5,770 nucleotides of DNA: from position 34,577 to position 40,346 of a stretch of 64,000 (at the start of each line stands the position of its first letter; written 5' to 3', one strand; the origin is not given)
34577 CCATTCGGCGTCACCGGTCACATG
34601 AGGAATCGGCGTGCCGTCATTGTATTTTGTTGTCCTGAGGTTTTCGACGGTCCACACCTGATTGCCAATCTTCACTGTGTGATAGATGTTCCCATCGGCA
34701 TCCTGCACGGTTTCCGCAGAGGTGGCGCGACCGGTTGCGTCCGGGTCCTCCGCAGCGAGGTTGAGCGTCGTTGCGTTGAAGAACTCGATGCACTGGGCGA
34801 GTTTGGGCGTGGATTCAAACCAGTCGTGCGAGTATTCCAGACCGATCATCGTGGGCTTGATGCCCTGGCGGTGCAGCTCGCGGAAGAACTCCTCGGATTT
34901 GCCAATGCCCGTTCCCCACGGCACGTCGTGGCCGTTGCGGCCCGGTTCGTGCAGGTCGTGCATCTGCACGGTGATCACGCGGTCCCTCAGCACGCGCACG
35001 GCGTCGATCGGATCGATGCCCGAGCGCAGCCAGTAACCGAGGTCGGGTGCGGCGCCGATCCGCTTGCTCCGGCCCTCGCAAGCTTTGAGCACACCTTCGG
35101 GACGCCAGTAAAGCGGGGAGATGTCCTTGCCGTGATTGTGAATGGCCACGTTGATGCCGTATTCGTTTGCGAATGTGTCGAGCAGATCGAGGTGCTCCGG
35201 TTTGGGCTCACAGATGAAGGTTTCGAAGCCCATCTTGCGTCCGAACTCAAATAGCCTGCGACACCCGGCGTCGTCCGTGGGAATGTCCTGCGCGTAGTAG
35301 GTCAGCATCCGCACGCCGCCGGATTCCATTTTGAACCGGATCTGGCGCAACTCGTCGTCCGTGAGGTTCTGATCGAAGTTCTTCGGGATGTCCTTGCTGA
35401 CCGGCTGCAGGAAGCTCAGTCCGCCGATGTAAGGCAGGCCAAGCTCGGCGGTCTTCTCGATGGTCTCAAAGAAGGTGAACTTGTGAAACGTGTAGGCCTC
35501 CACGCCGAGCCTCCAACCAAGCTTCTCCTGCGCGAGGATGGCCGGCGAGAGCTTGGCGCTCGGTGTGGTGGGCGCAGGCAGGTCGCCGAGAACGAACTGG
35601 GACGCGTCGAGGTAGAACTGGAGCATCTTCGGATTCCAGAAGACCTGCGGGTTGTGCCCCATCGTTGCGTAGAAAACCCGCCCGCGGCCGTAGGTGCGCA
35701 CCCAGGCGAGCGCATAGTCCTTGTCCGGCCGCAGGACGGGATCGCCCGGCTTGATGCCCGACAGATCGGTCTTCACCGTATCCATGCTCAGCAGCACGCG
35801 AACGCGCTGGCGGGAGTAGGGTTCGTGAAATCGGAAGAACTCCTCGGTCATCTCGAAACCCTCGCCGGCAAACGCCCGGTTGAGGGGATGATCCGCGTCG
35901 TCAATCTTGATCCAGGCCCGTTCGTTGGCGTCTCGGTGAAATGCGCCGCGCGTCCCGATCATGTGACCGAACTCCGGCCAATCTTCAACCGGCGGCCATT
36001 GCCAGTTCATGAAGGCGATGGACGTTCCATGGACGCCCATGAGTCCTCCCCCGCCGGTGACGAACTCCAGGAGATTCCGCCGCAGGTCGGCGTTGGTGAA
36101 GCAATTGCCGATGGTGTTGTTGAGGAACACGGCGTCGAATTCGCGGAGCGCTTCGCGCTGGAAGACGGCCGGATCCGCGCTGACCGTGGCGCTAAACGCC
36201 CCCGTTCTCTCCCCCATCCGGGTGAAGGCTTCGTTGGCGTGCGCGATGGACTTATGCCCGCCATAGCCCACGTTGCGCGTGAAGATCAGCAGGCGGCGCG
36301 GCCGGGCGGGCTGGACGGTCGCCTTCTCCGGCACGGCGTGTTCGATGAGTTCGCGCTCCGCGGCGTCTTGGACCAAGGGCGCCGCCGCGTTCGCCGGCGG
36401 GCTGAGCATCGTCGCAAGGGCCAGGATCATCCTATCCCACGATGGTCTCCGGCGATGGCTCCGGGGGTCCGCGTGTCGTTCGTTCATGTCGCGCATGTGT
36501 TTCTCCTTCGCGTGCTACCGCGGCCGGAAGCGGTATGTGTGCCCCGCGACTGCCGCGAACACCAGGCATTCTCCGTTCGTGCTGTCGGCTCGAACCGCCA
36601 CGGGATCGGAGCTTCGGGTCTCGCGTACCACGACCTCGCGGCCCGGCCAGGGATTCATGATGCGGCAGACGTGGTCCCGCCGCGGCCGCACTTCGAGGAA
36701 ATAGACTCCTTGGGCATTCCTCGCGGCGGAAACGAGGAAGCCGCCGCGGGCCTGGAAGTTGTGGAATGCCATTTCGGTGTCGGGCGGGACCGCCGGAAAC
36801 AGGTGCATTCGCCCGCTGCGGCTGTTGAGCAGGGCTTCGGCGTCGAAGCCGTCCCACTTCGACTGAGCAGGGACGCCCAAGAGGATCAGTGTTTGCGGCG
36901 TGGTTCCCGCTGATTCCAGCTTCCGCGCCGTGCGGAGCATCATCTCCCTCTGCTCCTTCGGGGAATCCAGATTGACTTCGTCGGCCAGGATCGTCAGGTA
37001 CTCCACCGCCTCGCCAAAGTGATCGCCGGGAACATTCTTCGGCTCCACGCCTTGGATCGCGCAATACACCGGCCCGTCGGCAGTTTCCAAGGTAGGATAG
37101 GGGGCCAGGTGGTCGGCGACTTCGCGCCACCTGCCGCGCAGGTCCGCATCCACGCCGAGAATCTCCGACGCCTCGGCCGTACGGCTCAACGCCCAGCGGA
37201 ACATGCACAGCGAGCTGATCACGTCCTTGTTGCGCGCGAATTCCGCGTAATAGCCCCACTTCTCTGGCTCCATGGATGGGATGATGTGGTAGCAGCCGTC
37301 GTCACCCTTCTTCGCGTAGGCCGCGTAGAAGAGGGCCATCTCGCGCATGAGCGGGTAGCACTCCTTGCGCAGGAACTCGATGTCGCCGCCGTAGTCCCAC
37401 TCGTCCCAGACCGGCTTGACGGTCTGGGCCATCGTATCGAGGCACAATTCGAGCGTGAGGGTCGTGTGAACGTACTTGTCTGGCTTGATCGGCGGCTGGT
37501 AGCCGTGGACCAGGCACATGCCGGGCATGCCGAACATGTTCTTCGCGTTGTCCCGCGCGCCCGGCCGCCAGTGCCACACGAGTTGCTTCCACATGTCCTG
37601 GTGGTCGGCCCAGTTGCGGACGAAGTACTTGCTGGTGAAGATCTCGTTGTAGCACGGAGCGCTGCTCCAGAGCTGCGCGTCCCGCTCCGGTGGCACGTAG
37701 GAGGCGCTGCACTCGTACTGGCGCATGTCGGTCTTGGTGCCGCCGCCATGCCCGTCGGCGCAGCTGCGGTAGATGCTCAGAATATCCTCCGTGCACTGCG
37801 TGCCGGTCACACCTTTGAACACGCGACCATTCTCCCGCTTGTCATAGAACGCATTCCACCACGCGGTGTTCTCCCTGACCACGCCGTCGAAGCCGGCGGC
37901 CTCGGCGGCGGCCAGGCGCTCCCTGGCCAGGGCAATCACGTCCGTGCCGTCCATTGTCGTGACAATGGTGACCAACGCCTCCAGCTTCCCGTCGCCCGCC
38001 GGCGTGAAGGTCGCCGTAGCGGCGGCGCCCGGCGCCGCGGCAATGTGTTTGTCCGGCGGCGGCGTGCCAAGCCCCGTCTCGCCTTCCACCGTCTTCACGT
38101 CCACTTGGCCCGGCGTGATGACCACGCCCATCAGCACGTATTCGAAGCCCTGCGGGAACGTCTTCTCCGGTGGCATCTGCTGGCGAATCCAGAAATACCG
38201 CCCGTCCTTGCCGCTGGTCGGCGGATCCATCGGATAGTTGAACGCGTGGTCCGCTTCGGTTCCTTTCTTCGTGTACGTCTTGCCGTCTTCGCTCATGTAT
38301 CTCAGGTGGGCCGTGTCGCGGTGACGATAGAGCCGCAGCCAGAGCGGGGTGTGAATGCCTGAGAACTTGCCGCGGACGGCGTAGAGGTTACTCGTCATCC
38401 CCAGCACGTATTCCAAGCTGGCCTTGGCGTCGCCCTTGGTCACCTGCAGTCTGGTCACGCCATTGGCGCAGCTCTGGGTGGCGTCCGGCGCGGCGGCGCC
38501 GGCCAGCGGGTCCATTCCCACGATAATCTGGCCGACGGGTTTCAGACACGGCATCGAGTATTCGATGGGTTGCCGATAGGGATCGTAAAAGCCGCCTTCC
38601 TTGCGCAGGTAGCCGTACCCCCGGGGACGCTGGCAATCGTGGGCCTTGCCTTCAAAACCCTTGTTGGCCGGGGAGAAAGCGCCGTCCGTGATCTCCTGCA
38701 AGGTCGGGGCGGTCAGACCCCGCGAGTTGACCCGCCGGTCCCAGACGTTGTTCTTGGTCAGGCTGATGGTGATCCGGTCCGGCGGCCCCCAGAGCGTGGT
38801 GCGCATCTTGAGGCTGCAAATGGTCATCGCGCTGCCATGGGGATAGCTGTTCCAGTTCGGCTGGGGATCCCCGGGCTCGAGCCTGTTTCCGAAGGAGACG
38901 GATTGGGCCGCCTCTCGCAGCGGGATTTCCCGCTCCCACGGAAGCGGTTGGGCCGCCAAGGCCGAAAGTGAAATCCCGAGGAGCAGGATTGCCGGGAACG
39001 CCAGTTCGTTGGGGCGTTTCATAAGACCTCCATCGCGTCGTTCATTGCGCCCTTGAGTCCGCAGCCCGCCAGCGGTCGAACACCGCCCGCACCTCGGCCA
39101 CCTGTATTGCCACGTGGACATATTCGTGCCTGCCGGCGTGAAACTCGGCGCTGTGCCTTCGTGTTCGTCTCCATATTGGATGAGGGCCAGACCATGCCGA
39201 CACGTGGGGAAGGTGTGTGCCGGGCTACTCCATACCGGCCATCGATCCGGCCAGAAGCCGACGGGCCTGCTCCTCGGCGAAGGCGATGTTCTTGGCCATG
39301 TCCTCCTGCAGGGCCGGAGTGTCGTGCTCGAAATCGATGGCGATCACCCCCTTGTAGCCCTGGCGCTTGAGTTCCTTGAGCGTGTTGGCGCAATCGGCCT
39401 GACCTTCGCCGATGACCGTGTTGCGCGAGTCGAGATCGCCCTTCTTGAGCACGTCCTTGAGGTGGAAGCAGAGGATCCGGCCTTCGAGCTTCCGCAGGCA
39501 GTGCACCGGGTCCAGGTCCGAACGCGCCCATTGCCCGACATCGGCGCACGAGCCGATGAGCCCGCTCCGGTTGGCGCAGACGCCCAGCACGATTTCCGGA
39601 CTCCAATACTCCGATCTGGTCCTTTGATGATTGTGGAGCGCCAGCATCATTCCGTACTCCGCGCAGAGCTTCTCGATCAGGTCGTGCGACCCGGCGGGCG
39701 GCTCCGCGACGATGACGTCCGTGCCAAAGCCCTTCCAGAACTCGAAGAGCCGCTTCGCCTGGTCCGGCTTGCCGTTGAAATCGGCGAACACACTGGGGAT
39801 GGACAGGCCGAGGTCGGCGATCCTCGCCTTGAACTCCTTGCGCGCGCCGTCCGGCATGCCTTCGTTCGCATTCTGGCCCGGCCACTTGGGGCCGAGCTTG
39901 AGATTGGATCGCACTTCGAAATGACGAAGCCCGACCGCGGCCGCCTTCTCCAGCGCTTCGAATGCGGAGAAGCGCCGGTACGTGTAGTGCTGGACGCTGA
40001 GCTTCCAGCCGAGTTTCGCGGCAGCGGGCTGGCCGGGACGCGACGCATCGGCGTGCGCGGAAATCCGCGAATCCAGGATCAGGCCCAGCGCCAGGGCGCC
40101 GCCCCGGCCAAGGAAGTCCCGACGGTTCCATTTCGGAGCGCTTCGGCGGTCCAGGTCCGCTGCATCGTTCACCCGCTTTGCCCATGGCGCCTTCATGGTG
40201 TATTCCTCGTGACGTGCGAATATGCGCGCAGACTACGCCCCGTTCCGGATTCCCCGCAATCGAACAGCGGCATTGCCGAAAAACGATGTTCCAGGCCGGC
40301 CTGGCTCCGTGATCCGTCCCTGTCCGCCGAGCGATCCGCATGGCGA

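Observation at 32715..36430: Chimeric ThuA + TIM-barrel + 2x FISUMP gene with a sharp GC drop over the FISUMP half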

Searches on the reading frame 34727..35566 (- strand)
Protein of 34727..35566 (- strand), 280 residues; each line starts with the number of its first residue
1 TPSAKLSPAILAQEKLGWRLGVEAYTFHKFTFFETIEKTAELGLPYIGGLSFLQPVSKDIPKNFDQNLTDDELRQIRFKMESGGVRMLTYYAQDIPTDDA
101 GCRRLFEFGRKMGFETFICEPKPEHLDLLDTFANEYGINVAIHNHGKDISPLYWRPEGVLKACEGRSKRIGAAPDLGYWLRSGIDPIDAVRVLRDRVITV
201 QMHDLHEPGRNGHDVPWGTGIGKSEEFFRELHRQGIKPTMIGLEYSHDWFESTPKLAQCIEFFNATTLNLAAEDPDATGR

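Call 74: search_solved_structures(query=window:34727-35566:-, max_evalue=10)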
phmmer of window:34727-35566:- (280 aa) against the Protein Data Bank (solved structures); distinct sequences matched with E-value up to 10: 18.
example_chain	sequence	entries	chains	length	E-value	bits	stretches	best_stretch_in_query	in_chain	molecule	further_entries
3p6l_A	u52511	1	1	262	4.6e-49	170.5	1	13-267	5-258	Sugar phosphate isomerase/epimerase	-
4kw2_A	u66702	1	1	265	1.1e-34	123.3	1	16-263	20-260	Uncharacterized protein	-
3lmz_A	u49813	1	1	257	2.9e-14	56.3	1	18-266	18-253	Putative sugar isomerase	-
6een_D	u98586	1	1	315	0.00074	22.1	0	224-264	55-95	Designer Pentatricopeptide Protein dPPR10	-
2g0w_A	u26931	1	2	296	0.0019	20.8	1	172-270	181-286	Lmo2234 protein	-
6een_B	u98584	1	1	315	0.01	18.3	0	225-264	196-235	Designer Pentatricopeptide Protein dPPR10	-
5i9g_C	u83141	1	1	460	0.011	18.3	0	224-264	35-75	pentatricopeptide repeat protein dPPR-U8C2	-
6een_C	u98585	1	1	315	0.011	18.3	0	224-264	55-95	Designer Pentatricopeptide Protein dPPR10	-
5i9d_A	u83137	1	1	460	0.014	17.9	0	224-264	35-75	pentatricopeptide repeat protein dPPR-U8A2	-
5i9f_A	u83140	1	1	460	0.018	17.5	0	224-264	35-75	pentatricopeptide repeat protein dPPR-U10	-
5i9h_A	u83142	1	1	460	0.022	17.2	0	224-264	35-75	pentatricopeptide repeat protein dPPR-U8G2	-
6een_A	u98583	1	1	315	0.034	16.7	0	225-264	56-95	Designer Pentatricopeptide Protein dPPR10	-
4zv6_B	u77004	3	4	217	0.25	13.8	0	68-144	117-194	Octarellin V.1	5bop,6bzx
7y7n_A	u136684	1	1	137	0.49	12.8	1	25-104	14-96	Uncharacterized protein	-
4ozs_A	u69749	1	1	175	0.54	12.7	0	225-264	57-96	Alpha solenoid protein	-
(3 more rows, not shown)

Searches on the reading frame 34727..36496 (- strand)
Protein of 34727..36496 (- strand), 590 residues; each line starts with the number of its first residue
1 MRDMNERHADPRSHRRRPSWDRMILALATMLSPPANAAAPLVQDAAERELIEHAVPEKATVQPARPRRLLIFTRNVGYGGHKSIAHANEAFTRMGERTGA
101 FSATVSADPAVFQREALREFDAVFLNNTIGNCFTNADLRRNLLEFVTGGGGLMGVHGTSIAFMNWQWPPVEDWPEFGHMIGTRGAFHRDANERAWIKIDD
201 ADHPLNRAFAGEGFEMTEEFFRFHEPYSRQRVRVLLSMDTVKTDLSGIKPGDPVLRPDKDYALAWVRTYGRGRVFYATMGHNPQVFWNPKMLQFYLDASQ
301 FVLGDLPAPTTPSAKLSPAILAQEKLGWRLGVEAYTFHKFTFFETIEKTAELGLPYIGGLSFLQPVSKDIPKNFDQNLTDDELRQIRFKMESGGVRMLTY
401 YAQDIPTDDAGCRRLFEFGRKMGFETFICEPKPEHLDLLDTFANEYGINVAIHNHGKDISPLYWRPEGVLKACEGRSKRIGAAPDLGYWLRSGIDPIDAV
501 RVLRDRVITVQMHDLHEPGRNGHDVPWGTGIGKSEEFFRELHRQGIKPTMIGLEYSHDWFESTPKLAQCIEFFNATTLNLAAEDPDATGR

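Call 40: search_solved_structures(query=window:34727-36496:-, max_evalue=0.001)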
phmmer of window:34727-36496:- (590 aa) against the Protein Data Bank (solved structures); distinct sequences matched with E-value up to 0.001: 4.
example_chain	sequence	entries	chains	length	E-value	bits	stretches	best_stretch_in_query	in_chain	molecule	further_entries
3p6l_A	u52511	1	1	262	2.4e-48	168.3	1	323-577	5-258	Sugar phosphate isomerase/epimerase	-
4kw2_A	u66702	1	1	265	4.7e-34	121.1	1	326-573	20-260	Uncharacterized protein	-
3lmz_A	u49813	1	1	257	7.5e-14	54.4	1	328-576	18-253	Putative sugar isomerase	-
4jqs_A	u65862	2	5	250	3.2e-08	35.8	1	65-293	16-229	hypothetical protein | Uncharacterized protein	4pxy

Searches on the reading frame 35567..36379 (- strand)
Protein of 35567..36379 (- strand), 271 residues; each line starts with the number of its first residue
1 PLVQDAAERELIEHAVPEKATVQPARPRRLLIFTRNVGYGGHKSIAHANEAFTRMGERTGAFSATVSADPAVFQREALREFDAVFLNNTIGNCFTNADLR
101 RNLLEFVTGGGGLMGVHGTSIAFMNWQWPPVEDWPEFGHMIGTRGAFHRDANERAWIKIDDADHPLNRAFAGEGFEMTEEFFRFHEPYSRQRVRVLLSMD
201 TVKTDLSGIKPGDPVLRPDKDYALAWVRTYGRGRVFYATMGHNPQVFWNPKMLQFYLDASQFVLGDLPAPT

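Call 75: search_solved_structures(query=window:35567-36379:-, max_evalue=10)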
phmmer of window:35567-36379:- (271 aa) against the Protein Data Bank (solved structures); distinct sequences matched with E-value up to 10: 6.
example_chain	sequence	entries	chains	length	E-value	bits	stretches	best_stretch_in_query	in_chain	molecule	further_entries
4jqs_A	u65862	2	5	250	1.2e-08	38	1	26-252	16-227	hypothetical protein | Uncharacterized protein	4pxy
2plg_A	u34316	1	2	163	0.25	13.9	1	199-250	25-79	Tll0839 protein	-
3nts_A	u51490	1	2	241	0.33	13.6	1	138-202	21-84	VsdC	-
4ine_A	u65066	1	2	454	0.38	13.3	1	63-114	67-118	Protein PMT-2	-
4e5v_A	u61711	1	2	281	0.48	13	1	98-142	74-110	Putative thua-like protein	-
12qj_B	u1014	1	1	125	0.63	12.6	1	223-252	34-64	5992-2 Fab Heavy Chain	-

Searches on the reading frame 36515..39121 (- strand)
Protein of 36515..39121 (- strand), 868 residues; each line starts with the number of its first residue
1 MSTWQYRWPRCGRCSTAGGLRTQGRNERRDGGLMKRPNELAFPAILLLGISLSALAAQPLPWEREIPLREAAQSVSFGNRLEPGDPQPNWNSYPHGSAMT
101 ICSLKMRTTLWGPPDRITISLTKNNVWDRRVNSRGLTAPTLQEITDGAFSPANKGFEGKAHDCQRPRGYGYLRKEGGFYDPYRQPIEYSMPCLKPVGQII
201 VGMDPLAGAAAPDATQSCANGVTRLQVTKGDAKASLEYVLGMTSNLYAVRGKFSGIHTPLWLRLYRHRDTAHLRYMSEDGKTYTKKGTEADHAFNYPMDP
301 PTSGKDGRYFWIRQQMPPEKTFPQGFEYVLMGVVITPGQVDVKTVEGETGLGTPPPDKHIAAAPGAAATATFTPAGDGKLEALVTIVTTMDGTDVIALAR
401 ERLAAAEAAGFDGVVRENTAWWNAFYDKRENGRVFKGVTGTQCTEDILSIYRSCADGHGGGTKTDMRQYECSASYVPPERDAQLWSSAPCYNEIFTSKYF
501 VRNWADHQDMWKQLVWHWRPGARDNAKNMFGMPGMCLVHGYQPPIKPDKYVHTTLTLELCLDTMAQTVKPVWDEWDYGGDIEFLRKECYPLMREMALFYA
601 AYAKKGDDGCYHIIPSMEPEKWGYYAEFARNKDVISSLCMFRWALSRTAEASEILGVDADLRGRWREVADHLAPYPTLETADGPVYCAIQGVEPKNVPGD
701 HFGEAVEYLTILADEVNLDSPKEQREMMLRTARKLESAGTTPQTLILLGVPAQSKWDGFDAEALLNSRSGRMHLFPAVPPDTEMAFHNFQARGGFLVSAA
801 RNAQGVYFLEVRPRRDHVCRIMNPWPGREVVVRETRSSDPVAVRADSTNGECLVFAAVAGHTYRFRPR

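Call 9: search_protein_families(library=pfam, proteins=[window:36515-39121:-], max_evalue=0.001)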
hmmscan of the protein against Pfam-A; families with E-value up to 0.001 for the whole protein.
window:36515-39121:- (868 aa): 2 families
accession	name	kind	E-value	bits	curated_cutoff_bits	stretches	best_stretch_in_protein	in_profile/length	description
PF22124.2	Glyco_hydro_95_cat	-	2.2e-16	60.3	27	1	512-676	118-284/408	Glycosyl hydrolase family 95 catalytic domain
PF21307.2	Glyco_hydro_95_C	-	0.00012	22.9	27.6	1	767-864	2-93/94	Glycoside hydrolase family 95, C-terminal domain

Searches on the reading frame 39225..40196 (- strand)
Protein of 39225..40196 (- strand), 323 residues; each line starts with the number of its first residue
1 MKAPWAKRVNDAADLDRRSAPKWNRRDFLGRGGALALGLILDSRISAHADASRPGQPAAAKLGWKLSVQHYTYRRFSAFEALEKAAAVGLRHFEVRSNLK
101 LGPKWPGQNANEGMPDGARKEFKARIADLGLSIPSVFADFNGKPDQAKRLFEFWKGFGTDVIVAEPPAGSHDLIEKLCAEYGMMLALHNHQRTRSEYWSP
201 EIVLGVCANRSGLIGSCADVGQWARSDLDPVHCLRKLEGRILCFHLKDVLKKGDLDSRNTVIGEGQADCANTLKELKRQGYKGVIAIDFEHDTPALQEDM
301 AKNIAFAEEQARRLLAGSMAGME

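Call 9: search_protein_families(library=pfam, proteins=[window:39225-40196:-], max_evalue=0.001)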
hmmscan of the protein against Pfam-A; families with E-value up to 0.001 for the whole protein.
window:39225-40196:- (323 aa): 1 family
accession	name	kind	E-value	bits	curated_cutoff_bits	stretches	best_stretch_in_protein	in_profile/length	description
PF01261.30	AP_endonuc_2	-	3.6e-13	50.2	31.1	1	175-304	113-243/249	Xylose isomerase-like TIM barrel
